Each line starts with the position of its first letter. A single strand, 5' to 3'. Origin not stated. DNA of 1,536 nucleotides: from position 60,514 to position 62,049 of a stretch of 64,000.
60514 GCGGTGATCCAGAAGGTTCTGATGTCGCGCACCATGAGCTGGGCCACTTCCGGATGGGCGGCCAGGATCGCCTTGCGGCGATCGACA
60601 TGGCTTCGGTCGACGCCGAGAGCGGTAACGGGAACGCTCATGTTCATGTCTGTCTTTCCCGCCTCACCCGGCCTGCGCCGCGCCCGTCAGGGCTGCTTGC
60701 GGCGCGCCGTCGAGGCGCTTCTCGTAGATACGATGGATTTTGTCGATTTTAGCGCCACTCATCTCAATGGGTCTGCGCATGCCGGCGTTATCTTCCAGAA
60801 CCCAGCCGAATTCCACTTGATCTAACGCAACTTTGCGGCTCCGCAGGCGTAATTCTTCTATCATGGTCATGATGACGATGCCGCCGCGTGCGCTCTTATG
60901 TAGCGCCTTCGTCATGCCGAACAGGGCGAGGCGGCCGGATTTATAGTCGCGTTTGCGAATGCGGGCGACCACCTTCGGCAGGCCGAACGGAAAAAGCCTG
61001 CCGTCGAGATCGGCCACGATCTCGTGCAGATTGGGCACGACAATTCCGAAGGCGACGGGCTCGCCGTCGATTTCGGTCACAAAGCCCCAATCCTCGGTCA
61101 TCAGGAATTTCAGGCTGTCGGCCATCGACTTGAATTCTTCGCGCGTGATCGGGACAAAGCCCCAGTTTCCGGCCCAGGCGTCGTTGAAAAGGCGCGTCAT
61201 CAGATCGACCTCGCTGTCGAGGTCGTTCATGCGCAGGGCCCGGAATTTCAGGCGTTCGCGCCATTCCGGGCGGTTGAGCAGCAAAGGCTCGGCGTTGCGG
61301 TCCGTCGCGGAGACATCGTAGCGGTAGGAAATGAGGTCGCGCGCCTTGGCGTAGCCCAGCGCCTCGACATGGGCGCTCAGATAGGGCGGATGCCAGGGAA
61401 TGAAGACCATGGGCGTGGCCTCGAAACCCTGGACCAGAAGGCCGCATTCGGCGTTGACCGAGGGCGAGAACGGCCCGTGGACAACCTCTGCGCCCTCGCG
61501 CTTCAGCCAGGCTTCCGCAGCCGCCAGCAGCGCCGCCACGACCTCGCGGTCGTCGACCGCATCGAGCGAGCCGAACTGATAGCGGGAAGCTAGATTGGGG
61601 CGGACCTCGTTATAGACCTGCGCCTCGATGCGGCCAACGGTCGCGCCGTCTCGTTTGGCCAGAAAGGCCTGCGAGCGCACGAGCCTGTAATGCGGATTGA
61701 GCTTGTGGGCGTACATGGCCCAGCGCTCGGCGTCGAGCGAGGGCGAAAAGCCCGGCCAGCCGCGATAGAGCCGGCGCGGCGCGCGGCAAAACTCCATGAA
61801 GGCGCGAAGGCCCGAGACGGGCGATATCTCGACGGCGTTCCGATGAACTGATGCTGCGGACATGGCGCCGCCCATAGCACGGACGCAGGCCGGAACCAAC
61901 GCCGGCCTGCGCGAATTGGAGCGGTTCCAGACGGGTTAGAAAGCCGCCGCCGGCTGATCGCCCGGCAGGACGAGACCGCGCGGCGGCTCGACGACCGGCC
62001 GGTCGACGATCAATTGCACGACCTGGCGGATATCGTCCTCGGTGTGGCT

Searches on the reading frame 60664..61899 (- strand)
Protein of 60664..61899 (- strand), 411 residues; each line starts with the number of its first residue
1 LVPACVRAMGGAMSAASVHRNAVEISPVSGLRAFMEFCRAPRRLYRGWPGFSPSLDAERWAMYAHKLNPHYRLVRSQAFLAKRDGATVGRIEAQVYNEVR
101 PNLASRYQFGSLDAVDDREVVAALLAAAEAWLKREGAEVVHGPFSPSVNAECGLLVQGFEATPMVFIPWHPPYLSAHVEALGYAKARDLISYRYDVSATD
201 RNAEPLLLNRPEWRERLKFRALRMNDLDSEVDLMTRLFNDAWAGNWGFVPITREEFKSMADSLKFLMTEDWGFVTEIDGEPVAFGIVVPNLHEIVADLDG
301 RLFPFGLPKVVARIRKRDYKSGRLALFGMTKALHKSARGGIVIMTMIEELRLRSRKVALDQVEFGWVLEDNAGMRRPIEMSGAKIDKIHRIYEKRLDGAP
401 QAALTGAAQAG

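Call 13: search_protein_families(library=pfam, proteins=[window:60664-61899:-], max_evalue=0.001)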
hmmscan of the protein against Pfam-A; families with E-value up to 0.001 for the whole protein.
window:60664-61899:- (411 aa): 0 families

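Call 28: search_protein_families(library=ncbifam, proteins=[window:60664-61899:-], max_evalue=0.001)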
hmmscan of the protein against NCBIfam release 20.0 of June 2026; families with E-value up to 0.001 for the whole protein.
window:60664-61899:- (411 aa): 0 families

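Call 33: find_homologous_proteins(query=window:60664-61899:-, max_evalue=0.001)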
Query window:60664-61899:- (411 aa): 2427 proteins with E <= 0.001 among 8000 candidates; the best 120 are listed.
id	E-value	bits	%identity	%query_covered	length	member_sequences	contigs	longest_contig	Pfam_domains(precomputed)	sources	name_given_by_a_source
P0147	3.5e-268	907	100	97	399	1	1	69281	-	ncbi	ncbi:MAG: hypothetical protein ACK5JM_08090 [Rhodoblastus sp.]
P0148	4.6e-226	768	85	94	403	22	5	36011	-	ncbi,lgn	-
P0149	5.5e-225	765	84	96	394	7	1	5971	-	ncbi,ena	-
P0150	3.7e-223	759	83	96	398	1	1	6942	-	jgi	-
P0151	1.1e-222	757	83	95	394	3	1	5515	-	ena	-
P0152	3.3e-221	752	82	97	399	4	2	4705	-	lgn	-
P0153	8.4e-221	751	83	95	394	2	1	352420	-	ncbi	-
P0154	1.3e-220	750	83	95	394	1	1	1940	-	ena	-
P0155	1.6e-220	750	82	95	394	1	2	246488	-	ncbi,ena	ncbi:MAG: hypothetical protein U1E19_00580 [Rhodoblastus sp.]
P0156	3.0e-220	749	82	95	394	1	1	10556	-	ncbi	ncbi:MAG: hypothetical protein U1E19_14035 [Rhodoblastus sp.]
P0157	1.2e-219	747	82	95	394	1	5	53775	-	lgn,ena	-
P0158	2.6e-219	746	82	94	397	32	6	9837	-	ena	-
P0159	5.4e-215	732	80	95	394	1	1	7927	-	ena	-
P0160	2.5e-214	730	79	96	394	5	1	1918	-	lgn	-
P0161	3.2e-200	683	73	94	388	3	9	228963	-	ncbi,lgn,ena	-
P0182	5.8e-168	577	65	92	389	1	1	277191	-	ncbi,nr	ncbi:MAG: hypothetical protein KGL46_00345 [Hyphomicrobiales bacterium]|nr:hypothetical protein [Hyp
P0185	3.2e-164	565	62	92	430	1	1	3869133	-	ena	-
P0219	1.4e-156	540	62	91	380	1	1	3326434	-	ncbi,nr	ncbi:hypothetical protein CU048_09020 [Beijerinckiaceae bacterium]|nr:hypothetical protein CU048_090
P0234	1.0e-155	537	60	93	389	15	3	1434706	-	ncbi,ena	-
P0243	3.2e-155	535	61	91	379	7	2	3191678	-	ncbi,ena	-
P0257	2.0e-154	532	61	91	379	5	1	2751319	-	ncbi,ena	-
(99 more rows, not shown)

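Call 39: find_encoding_contigs(protein=P0219, flank=10000, max_places=1)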
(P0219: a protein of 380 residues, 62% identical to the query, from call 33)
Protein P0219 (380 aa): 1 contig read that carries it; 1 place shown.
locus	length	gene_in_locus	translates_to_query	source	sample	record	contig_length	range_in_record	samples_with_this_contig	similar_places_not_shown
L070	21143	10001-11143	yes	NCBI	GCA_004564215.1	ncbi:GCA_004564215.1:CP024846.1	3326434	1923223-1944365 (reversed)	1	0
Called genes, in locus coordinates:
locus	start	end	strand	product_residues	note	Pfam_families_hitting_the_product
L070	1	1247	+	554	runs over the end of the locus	PF00270:DEAD, PF00271:Helicase_C, PF16124:RecQ_Zn_bind, PF00570:HRDC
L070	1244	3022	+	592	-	PF01019:G_glu_transpept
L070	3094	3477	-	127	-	PF08803:ydhR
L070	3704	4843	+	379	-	PF00561:Abhydrolase_1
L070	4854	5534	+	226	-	PF06080:DUF938, PF08242:Methyltransf_12 (weak)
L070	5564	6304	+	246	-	PF23441:SDR (weak), PF00106:adh_short, PF13561:adh_short_C2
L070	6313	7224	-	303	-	PF13444:Acetyltransf_5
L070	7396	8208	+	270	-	PF01553:Acyltransferase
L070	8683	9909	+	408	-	PF00155:Aminotran_1_2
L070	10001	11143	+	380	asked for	-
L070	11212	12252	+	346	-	PF08557:Lipid_DES, PF00487:FA_desaturase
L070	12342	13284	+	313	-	PF00292:PAX, PF13384:HTH_23 (weak), PF13518:HTH_28 (faint), PF13358:DDE_3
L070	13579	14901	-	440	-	PF13506:Glyco_transf_21, PF00535:Glycos_transf_2, PF13641:Glyco_tranf_2_3, PF13632:Glyco_trans_2_3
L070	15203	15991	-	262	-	PF00106:adh_short, PF08659:KR, PF13561:adh_short_C2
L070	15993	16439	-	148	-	PF01575:MaoC_dehydratas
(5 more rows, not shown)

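Call 40: find_encoding_contigs(protein=P0185, flank=10000, max_places=1)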
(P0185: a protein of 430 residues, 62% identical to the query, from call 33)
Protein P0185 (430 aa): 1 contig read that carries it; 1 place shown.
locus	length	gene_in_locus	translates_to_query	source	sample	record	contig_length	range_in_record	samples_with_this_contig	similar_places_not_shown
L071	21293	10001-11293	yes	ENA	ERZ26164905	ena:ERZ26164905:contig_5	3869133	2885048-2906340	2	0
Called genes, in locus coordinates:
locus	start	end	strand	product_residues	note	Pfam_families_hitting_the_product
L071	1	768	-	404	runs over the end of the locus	PF04389:Peptidase_M28, PF01546:Peptidase_M20, PF07687:M20_dimer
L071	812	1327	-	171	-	PF09349:OHCU_decarbox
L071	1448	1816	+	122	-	PF00576:Transthyretin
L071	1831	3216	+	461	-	PF00860:Xan_ur_permease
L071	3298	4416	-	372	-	PF00712:DNA_pol3_beta, PF02767:DNA_pol3_beta_2, PF02768:DNA_pol3_beta_3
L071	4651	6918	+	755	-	PF00912:Transgly, PF00905:Transpeptidase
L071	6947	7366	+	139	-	PF08327:AHSA1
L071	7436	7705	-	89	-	PF06620:DUF1150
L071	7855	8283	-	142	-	PF00011:HSP20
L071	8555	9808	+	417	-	PF00155:Aminotran_1_2, PF01041:DegT_DnrJ_EryC1 (weak)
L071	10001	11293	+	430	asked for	-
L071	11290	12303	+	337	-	PF08557:Lipid_DES, PF00487:FA_desaturase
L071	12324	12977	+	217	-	PF04116:FA_hydroxylase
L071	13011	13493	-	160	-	PF00583:Acetyltransf_1, PF13673:Acetyltransf_10 (weak), PF13508:Acetyltransf_7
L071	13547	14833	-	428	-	PF00535:Glycos_transf_2, PF13641:Glyco_tranf_2_3, PF13632:Glyco_trans_2_3, PF09847:12TM_1 (weak)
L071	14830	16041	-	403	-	PF13506:Glyco_transf_21, PF13641:Glyco_tranf_2_3, PF13632:Glyco_trans_2_3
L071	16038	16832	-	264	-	PF00106:adh_short, PF08659:KR, PF13561:adh_short_C2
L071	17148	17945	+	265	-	PF01061:ABC2_membrane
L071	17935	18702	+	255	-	PF00005:ABC_tran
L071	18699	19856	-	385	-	PF03739:LptF_LptG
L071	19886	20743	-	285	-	-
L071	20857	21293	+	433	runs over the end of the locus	PF00534:Glycos_transf_1, PF13692:Glyco_trans_1_4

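Call 41: find_encoding_contigs(protein=P0234, flank=10000, max_places=1)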
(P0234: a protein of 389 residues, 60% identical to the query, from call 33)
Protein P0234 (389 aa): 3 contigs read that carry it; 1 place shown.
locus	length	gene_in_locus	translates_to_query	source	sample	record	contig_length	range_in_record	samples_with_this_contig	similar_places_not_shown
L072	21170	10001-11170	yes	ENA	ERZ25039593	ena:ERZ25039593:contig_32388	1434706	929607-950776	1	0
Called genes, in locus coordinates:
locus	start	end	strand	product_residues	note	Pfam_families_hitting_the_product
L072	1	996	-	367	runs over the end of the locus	PF01171:ATP_bind_3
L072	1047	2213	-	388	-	PF16331:TolA_bind_tri (weak), PF07719:TPR_2 (faint), PF13424:TPR_12 (weak), PF13525:YfiO (weak), PF00515:TPR_1 (faint), PF13428:TPR_14 (faint), PF13432:TPR_16, PF13174:TPR_6 (weak), +1 more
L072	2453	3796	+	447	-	PF02878:PGM_PMM_I, PF02879:PGM_PMM_II, PF02880:PGM_PMM_III, PF00408:PGM_PMM_IV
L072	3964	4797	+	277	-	PF13505:OMP_b-brl, PF02462:Opacity (weak)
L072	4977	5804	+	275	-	PF13505:OMP_b-brl (weak)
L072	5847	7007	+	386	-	-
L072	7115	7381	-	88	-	PF01649:Ribosomal_S20p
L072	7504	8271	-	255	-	PF00378:ECH_1, PF16113:ECH_2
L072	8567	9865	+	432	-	PF00155:Aminotran_1_2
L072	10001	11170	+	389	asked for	-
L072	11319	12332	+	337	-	PF08557:Lipid_DES, PF00487:FA_desaturase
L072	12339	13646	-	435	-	PF00535:Glycos_transf_2, PF13641:Glyco_tranf_2_3, PF13632:Glyco_trans_2_3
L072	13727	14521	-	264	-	PF00106:adh_short, PF08659:KR, PF13561:adh_short_C2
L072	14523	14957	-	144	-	PF01575:MaoC_dehydratas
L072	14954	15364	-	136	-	-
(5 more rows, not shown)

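Call 49: find_encoding_contigs(protein=P0182, flank=10000, max_places=1)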
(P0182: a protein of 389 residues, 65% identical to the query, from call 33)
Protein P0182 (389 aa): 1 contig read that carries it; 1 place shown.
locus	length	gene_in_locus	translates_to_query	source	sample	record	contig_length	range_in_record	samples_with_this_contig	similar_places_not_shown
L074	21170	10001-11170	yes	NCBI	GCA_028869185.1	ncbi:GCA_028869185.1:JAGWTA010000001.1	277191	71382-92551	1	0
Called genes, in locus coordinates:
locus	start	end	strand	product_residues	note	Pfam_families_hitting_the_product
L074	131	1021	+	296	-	PF03446:NAD_binding_2, PF03721:UDPG_MGDP_dh_N (faint), PF03807:F420_oxidored, PF02153:PDH_N (weak), PF14833:NAD_binding_11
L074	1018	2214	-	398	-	PF01053:Cys_Met_Meta_PP, PF06838:Met_gamma_lyase (weak), PF00155:Aminotran_1_2, PF01041:DegT_DnrJ_EryC1 (weak)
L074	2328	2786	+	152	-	PF12840:HTH_20 (weak), PF13404:HTH_AsnC-type, PF13412:HTH_24, PF01037:AsnC_trans_reg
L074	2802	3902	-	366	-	PF02463:SMC_N, PF13175:AAA_15 (weak), PF13476:AAA_23, PF13304:AAA_21 (weak)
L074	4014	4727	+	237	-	PF01138:RNase_PH, PF03725:RNase_PH_C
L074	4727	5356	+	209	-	PF01725:Ham1p_like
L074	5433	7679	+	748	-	PF00912:Transgly, PF00905:Transpeptidase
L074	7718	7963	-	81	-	PF06620:DUF1150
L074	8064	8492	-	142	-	PF00011:HSP20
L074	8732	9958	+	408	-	PF00155:Aminotran_1_2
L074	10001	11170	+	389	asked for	-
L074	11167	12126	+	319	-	PF08557:Lipid_DES (weak), PF00487:FA_desaturase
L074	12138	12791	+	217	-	PF04116:FA_hydroxylase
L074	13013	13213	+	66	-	PF01632:Ribosomal_L35p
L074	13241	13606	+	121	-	PF00453:Ribosomal_L20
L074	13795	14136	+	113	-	-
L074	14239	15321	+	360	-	PF02912:Phe_tRNA-synt_N, PF01409:tRNA-synt_2d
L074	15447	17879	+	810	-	PF01588:tRNA_bind, PF03483:B3_4, PF03484:B5, PF17759:tRNA_synthFbeta, PF03147:FDX-ACB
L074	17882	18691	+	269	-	PF08874:DUF1835, PF12395:DUF3658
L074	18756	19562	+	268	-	PF01113:DapB_N, PF05173:DapB_C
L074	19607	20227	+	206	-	PF00300:His_Phos_1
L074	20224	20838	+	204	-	PF13532:2OG-FeII_Oxy_2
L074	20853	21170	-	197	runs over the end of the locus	PF01025:GrpE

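Call 50: find_encoding_contigs(protein=P0243, flank=10000, max_places=1)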
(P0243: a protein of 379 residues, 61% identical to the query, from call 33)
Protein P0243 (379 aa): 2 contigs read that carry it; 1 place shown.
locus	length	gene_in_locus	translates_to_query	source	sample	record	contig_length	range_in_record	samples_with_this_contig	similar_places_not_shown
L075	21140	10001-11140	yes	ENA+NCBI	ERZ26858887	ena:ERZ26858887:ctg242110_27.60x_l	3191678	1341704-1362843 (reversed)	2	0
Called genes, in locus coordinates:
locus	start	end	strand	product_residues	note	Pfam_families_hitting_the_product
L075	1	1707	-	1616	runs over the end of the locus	PF21226:MalQ_N (weak), PF02446:Glyco_hydro_77, PF00128:Alpha-amylase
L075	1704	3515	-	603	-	PF02922:CBM_48 (weak), PF00128:Alpha-amylase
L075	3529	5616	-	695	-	PF02922:CBM_48, PF00128:Alpha-amylase (faint), PF21331:Isoamylase_C (weak)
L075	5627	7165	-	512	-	PF00982:Glyco_transf_20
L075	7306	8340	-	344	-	PF13515:FUSC_2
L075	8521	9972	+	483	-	PF00155:Aminotran_1_2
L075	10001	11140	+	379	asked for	-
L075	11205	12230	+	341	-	PF08557:Lipid_DES, PF00487:FA_desaturase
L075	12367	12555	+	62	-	-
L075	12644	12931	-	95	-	PF01906:YbjQ_1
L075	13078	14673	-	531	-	PF02142:MGS, PF01808:AICARFT_IMPCHas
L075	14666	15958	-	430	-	PF00919:UPF0004, PF04055:Radical_SAM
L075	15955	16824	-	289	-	PF01678:DAP_epimerase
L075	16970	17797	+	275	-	PF06445:GyrI-like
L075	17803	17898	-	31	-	-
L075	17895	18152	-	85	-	PF01909:NTP_transf_2 (weak), PF18765:Polbeta (weak)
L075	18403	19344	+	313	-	PF00975:Thioesterase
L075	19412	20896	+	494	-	PF00479:G6PD_N, PF02781:G6PD_C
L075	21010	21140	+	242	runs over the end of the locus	PF00106:adh_short, PF08659:KR (weak), PF13561:adh_short_C2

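Call 51: find_encoding_contigs(protein=P0257, flank=10000, max_places=1)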
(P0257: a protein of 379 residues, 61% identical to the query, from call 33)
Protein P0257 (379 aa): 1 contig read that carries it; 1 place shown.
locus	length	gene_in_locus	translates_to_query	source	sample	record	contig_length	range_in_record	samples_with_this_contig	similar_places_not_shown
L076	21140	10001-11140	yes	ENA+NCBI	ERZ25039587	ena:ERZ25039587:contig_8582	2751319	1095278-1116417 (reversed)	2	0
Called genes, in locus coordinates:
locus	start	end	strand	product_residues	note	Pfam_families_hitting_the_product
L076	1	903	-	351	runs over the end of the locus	PF01171:ATP_bind_3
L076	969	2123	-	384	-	PF16331:TolA_bind_tri (weak), PF07719:TPR_2 (faint), PF13428:TPR_14 (faint), PF13432:TPR_16 (weak), PF14559:TPR_19 (faint), PF13174:TPR_6 (weak)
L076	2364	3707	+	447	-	PF02878:PGM_PMM_I, PF02879:PGM_PMM_II, PF02880:PGM_PMM_III, PF00408:PGM_PMM_IV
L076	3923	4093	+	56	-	-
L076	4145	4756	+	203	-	PF13505:OMP_b-brl, PF02462:Opacity, PF01617:Surface_Ag_2 (faint)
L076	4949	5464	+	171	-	PF13505:OMP_b-brl (weak)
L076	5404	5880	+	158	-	PF02462:Opacity (weak), PF13505:OMP_b-brl (weak)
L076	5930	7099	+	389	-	-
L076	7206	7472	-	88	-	PF01649:Ribosomal_S20p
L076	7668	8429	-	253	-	PF00378:ECH_1, PF16113:ECH_2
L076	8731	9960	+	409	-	PF00155:Aminotran_1_2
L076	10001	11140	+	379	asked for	-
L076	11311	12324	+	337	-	PF08557:Lipid_DES, PF00487:FA_desaturase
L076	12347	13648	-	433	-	PF00535:Glycos_transf_2, PF13641:Glyco_tranf_2_3, PF13632:Glyco_trans_2_3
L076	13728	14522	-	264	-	PF00106:adh_short, PF08659:KR, PF13561:adh_short_C2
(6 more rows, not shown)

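Call 56: find_related_loci(query=A2, collection=metagenome_contigs, flank=10000)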
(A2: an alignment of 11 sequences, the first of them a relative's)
Query A2 (399 aa) in metagenome_contigs; peptide patterns used: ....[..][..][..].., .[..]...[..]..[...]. (x = any residue, [..] = any of these).
264 stretches matched a pattern; 121 encode a relative of the query (tblastn E <= 1e-3); the best 80 are kept; 80 distinct loci.
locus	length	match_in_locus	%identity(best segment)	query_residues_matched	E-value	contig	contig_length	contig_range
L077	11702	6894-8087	84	1-398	0e+0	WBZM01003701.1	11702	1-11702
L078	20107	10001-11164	85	1-388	0e+0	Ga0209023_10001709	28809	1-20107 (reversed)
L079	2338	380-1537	82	1-386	0e+0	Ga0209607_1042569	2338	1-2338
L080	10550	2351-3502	68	11-394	3e-176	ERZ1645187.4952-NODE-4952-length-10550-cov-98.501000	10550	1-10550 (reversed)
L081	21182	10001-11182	64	5-398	3e-176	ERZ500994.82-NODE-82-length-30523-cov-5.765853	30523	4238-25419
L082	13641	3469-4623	62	5-388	1e-164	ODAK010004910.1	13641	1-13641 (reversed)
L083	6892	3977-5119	62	5-384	4e-165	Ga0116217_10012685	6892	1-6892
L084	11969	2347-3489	61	5-384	3e-164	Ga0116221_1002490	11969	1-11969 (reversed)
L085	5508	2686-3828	61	5-384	2e-166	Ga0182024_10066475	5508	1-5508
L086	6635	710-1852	61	5-384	5e-165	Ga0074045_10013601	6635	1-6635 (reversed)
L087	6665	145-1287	62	5-384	3e-165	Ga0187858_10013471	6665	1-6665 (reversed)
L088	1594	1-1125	62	11-384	8e-179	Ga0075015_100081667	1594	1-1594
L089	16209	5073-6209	60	7-384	8e-163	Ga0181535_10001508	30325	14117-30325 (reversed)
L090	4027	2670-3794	62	11-384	1e-164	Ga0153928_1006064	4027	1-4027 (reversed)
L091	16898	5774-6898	62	11-384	4e-159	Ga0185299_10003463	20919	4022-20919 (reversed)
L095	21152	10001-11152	61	2-384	1e-158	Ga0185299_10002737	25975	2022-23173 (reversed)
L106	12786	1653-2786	60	9-384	5e-155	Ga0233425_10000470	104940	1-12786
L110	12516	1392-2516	58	9-384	2e-153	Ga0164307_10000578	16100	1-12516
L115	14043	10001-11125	58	9-384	6e-150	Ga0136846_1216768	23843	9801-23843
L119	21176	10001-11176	57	9-398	8e-149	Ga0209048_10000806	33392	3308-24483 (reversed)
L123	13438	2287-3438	55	3-384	5e-146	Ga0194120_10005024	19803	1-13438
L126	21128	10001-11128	56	11-384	2e-145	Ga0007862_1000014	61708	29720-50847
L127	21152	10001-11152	55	3-384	9e-146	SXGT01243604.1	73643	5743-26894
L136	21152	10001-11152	61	1-384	1e-164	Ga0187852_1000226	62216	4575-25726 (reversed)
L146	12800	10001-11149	36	1-384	2e-70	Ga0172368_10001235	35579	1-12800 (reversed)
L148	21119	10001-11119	37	11-384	3e-69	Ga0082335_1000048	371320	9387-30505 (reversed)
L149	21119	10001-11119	37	11-384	3e-69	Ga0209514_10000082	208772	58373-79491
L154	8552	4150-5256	37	12-382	3e-59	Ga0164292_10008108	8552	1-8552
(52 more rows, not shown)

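Call 59: search_protein_families(library=pfam, proteins=[L148:3797-5116:-, L148:5263-6447:-, L148:6444-6707:-, L148:6928-7710:+, L148:7841-9691:-, L148:11122-11922:+, L148:11933-12709:-, L154:205-1341:-, L154:2766-4106:+, L154:7003-8145:+], max_evalue=0.001)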
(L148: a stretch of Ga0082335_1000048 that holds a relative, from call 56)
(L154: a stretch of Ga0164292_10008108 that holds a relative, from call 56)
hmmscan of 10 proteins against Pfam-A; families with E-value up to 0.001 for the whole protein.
L148:3797-5116:- (439 aa): 1 family
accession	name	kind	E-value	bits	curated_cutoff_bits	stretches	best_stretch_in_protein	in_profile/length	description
PF01943.22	Polysacc_synt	-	1.6e-09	38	28.2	1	19-292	3-261/274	Polysaccharide biosynthesis protein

L148:5263-6447:- (394 aa): 1 family
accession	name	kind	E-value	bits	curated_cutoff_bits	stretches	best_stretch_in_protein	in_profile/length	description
PF00155.27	Aminotran_1_2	-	2e-54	185.6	19.7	1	50-386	7-360/361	Aminotransferase class I and II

L148:6444-6707:- (87 aa): 1 family
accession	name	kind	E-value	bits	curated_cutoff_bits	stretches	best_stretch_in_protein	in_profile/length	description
PF00550.31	PP-binding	-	1e-09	38.9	20.8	1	26-78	14-65/67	Phosphopantetheine attachment site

L148:6928-7710:+ (260 aa): 0 families

L148:7841-9691:- (616 aa): 2 families
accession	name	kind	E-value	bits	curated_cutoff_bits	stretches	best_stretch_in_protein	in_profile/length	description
PF00501.34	AMP-binding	-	5.5e-59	200.3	29.9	1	63-440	21-384/384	AMP-binding enzyme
PF14535.12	AMP-binding_C_2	-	3.5e-05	24.4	25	1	483-573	1-91/96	AMP-binding enzyme C-terminal domain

L148:11122-11922:+ (266 aa): 3 families
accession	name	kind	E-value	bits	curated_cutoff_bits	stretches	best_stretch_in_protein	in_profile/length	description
PF12804.13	NTP_transf_3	-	1.7e-14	54.7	27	1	10-162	1-128/160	MobA-like NTP transferase domain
PF01128.25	IspD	-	2.4e-06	27.9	27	1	11-134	4-119/221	2-C-methyl-D-erythritol 4-phosphate cytidylyltransferase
PF02348.25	CTP_transf_3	-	6.3e-06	26.6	22.6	1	28-130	12-112/217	Cytidylyltransferase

L148:11933-12709:- (258 aa): 3 families
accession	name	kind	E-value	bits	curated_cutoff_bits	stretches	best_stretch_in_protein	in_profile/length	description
PF12804.13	NTP_transf_3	-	1.2e-12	48.8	27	1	11-132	2-115/160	MobA-like NTP transferase domain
PF00483.29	NTP_transferase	-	3.5e-09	37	21.2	1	9-123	1-119/245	Nucleotidyl transferase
PF01128.25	IspD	-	0.001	19.3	27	0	9-61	2-52/221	2-C-methyl-D-erythritol 4-phosphate cytidylyltransferase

L154:205-1341:- (378 aa): 0 families

L154:2766-4106:+ (446 aa): 4 families
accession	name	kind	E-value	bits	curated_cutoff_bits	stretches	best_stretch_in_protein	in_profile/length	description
PF03721.20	UDPG_MGDP_dh_N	-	5.5e-34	117.8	27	1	22-195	2-181/187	UDP-glucose/GDP-mannose dehydrogenase family, NAD binding domain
PF00984.24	UDPG_MGDP_dh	-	5.8e-26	90.9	25.4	1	217-305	2-93/94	UDP-glucose/GDP-mannose dehydrogenase family, central domain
PF03720.21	UDPG_MGDP_dh_C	-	3.7e-23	82.3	30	1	332-433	1-103/103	UDP-glucose/GDP-mannose dehydrogenase family, UDP binding domain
PF03446.21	NAD_binding_2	-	0.00036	21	21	0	22-144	1-103/161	NAD binding domain of 6-phosphogluconate dehydrogenase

L154:7003-8145:+ (380 aa): 7 families
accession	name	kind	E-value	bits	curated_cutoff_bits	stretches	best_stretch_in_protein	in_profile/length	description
PF16363.11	GDP_Man_Dehyd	-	5.5e-81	273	27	1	31-350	1-332/332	GDP-mannose 4,6 dehydratase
PF01370.27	Epimerase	-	3.1e-63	213.8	20.9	1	31-277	2-240/240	NAD dependent epimerase/dehydratase family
PF04321.23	RmlD_sub_bind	-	1.9e-12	47.3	27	1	30-241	3-175/287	RmlD substrate binding domain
PF01073.25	3Beta_HSD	-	5.7e-12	45.7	22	1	32-264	2-228/280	3-beta hydroxysteroid dehydrogenase/isomerase family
PF02719.21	Polysacc_synt_2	-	5.2e-11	42.7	20.2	1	31-141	2-118/293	Polysaccharide biosynthesis protein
PF07993.18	NAD_binding_4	-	1.2e-10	41.4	20.1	1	104-214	92-206/258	Male sterility protein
PF00106.31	adh_short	-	2.5e-05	24.3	26.6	0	29-97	2-69/195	short chain dehydrogenase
